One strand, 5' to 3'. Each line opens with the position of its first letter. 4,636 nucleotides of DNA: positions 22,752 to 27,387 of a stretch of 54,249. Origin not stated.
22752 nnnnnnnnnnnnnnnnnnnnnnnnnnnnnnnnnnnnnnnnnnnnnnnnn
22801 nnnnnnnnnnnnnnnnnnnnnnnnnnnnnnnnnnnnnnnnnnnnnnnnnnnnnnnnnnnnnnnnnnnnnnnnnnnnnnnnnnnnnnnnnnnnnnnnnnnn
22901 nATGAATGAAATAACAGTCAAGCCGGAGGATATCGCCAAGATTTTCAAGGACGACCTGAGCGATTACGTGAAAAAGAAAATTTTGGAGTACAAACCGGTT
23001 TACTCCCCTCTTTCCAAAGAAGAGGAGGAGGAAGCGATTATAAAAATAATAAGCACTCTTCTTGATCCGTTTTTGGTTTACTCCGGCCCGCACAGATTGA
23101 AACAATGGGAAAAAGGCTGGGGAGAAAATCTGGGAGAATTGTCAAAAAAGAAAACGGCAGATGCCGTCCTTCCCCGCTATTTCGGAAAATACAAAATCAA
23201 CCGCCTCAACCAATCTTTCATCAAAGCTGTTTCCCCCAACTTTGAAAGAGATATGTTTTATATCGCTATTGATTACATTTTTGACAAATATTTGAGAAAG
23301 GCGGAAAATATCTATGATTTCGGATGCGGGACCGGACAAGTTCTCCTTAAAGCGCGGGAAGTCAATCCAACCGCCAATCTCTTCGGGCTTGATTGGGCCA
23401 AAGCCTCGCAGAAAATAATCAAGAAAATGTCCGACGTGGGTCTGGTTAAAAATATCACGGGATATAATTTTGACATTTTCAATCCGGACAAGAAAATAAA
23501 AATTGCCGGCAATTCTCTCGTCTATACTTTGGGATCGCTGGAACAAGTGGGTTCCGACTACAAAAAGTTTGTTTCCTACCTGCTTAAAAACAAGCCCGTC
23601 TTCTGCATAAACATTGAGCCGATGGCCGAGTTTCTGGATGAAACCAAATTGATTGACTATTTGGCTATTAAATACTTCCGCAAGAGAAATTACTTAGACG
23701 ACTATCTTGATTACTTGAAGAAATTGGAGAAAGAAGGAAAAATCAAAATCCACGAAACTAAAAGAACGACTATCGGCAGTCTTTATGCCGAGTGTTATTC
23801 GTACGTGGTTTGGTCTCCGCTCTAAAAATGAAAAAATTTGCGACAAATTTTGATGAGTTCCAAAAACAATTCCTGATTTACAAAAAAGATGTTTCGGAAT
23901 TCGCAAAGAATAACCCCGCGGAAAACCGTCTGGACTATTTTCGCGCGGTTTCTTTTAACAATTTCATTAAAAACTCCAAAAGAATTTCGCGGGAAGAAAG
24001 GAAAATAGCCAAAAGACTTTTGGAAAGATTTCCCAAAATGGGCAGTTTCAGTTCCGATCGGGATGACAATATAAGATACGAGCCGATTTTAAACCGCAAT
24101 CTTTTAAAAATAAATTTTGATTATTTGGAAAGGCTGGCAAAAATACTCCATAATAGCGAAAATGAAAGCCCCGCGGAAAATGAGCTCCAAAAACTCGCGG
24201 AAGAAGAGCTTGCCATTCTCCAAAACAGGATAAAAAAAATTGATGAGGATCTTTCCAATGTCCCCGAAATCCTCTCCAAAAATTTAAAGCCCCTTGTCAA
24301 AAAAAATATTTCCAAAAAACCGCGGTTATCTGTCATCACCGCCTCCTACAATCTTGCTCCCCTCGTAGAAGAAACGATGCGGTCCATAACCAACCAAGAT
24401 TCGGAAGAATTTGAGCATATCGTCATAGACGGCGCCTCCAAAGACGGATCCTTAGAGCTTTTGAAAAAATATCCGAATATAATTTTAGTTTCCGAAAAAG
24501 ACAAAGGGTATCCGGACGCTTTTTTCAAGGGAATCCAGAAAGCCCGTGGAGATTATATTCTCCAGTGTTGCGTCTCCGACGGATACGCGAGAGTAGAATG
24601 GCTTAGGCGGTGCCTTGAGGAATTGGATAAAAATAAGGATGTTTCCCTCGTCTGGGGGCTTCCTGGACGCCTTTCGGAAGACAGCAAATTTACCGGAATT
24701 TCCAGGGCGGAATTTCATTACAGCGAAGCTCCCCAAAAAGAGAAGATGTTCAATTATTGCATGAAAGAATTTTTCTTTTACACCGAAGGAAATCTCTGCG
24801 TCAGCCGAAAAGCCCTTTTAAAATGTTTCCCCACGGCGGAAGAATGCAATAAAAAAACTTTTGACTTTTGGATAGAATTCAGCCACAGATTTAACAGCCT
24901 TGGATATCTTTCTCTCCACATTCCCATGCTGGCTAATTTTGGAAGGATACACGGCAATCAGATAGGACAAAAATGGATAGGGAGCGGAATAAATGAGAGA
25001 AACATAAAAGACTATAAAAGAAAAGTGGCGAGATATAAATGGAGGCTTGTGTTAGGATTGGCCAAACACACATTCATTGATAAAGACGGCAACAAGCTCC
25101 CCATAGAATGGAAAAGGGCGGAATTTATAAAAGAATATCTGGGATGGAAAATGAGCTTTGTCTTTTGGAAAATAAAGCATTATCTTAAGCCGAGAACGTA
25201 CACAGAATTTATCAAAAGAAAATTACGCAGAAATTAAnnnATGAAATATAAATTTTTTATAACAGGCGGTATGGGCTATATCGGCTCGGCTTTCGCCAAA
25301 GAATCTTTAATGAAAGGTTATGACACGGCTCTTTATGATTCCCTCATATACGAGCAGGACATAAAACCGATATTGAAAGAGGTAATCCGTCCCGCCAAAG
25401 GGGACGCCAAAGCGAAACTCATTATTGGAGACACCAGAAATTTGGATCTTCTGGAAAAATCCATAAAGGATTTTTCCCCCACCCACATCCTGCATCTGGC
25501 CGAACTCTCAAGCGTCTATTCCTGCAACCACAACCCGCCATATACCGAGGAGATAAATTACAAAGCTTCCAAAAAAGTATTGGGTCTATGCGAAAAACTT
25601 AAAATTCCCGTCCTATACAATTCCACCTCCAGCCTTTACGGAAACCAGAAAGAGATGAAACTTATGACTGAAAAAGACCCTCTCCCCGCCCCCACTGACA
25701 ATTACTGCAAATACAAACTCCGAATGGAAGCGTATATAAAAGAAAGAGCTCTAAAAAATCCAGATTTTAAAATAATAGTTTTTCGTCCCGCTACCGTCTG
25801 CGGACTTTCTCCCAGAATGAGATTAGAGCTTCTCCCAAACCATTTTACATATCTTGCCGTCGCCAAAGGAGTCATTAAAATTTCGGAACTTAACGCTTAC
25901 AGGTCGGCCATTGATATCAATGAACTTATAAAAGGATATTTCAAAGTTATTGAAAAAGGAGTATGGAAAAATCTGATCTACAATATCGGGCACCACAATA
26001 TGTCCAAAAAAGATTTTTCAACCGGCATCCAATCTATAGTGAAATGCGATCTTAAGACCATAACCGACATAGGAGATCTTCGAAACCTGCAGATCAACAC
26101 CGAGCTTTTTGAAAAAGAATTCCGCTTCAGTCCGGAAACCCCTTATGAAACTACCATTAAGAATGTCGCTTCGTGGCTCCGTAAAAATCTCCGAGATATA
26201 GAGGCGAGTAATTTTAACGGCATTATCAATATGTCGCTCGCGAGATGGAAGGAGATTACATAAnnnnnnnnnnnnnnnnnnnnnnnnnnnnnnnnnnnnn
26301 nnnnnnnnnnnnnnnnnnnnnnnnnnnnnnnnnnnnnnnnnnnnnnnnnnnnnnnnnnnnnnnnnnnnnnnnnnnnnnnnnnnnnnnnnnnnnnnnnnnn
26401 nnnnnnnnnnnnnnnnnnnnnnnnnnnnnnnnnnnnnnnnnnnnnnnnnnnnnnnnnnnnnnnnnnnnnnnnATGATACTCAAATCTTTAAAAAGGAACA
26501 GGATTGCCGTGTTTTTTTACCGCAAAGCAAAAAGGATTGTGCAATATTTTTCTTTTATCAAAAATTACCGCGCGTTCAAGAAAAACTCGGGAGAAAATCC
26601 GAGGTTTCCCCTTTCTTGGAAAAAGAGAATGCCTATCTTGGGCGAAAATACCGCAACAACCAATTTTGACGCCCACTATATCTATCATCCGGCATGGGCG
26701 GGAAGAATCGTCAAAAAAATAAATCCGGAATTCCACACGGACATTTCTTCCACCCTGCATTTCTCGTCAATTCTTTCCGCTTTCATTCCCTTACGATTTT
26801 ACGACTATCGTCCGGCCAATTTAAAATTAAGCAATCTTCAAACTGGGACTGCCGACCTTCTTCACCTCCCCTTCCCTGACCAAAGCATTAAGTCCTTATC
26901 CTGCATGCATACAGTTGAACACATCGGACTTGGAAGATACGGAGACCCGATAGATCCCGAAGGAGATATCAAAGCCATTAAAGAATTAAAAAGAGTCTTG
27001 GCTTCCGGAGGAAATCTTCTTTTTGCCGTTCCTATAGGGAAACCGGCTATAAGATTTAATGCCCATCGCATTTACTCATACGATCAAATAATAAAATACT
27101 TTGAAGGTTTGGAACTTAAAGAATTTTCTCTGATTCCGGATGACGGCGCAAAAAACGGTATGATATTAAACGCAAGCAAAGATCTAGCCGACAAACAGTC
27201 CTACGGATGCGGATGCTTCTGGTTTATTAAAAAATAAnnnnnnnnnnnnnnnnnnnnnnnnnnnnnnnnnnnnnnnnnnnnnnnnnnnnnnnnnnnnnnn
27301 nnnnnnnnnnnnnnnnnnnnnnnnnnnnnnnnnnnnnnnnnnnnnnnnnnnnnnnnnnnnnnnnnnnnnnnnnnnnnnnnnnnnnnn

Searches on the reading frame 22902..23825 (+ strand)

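Call 57: search_protein_families(library=pfam, proteins=[window:22902-23825:+], max_evalue=0.0001)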
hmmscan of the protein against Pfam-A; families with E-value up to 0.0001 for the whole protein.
window:22902-23825:+ (307 aa): 1 family
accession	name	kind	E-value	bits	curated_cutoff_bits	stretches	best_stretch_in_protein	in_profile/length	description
PF13847.12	Methyltransf_31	-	1.6e-05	25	27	1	132-193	2-64/145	Methyltransferase domain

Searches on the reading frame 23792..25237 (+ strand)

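Call 57: search_protein_families(library=pfam, proteins=[window:23792-25237:+], max_evalue=0.0001)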
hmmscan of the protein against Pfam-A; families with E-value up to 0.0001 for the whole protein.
window:23792-25237:+ (481 aa): 1 family
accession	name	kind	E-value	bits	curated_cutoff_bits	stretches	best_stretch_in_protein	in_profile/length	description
PF00535.33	Glycos_transf_2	-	1e-20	74.8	23.3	1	180-342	1-164/168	Glycosyl transferase family 2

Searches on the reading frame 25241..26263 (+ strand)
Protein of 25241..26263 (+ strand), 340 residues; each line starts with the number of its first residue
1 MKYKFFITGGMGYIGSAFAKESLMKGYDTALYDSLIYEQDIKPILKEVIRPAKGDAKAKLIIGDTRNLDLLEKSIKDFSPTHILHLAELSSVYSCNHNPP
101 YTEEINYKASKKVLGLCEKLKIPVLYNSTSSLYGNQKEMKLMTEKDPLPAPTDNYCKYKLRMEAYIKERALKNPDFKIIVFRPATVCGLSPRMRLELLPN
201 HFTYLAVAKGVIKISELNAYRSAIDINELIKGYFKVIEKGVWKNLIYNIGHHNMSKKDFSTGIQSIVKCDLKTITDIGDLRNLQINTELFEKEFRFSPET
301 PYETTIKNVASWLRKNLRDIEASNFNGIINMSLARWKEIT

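Call 57: search_protein_families(library=pfam, proteins=[window:25241-26263:+], max_evalue=0.0001)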
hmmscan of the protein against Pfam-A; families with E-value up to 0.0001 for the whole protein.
window:25241-26263:+ (340 aa): 6 families
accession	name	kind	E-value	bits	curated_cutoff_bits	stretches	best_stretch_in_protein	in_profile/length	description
PF01370.27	Epimerase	-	5.6e-29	101.7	20.9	1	6-250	2-240/240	NAD dependent epimerase/dehydratase family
PF16363.11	GDP_Man_Dehyd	-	2e-19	70.7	27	1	6-168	1-166/332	GDP-mannose 4,6 dehydratase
PF04321.23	RmlD_sub_bind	-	1.9e-11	44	27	1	6-186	4-151/287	RmlD substrate binding domain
PF01073.25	3Beta_HSD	-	1.1e-09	38.1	22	1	7-194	2-189/280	3-beta hydroxysteroid dehydrogenase/isomerase family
PF02719.21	Polysacc_synt_2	-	2.5e-07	30.6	20.2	1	6-122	2-120/293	Polysaccharide biosynthesis protein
PF07993.18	NAD_binding_4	-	3.9e-05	23.4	20.1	0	53-191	58-211/258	Male sterility protein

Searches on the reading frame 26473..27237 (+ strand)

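Call 57: search_protein_families(library=pfam, proteins=[window:26473-27237:+], max_evalue=0.0001)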
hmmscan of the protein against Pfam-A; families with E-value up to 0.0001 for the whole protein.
window:26473-27237:+ (254 aa): 2 families
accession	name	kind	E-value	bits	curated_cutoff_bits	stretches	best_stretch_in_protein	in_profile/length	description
PF03269.20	DUF268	-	2.9e-18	66.8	25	1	144-214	68-138/176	Caenorhabditis protein of unknown function, DUF268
PF08241.18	Methyltransf_11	-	3.9e-05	24.6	21.2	1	122-184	44-95/95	Methyltransferase domain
